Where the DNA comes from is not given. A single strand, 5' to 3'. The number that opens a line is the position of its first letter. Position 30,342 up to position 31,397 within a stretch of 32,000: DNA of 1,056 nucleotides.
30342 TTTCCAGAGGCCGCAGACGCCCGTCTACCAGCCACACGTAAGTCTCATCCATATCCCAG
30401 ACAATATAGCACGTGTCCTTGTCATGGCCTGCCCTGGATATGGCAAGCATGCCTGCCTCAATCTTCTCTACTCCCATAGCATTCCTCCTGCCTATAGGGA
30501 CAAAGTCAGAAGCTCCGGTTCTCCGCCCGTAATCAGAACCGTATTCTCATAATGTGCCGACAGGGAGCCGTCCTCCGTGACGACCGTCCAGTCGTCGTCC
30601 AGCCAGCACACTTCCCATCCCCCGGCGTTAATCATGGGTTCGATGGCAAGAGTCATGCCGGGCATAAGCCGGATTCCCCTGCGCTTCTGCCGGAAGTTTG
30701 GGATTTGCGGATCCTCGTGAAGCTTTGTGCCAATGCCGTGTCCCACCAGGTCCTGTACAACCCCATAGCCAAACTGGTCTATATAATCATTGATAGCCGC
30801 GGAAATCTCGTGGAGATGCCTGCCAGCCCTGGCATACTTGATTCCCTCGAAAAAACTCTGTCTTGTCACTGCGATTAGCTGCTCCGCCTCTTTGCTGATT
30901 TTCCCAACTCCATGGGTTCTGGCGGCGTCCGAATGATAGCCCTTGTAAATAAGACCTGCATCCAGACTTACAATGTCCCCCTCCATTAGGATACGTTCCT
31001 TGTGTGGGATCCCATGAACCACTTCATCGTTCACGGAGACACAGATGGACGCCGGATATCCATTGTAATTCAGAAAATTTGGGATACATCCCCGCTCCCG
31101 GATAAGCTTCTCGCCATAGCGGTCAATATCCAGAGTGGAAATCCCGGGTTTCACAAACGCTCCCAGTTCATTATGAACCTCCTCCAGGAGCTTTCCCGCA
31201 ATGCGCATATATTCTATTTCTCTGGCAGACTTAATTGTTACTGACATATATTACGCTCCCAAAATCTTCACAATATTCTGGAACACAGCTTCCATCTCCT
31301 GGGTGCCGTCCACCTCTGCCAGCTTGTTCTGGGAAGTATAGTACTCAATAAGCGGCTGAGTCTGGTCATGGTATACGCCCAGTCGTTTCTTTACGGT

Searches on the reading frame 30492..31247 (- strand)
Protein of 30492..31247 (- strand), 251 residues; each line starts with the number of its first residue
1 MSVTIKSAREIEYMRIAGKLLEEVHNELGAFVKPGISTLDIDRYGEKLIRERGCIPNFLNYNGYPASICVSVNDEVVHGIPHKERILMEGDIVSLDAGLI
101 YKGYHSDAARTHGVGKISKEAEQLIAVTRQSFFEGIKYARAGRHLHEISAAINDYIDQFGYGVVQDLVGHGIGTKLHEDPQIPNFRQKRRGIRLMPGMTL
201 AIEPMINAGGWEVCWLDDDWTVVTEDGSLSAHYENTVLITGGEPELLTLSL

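Call 34: search_protein_families(library=pfam, proteins=[window:30492-31247:-], max_evalue=0.00001)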
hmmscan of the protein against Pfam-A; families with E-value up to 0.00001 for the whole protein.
window:30492-31247:- (251 aa): 1 family
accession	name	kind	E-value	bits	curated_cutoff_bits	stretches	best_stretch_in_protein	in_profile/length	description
PF00557.29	Peptidase_M24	-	6.2e-50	170.3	23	1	12-240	1-207/208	Metallopeptidase family M24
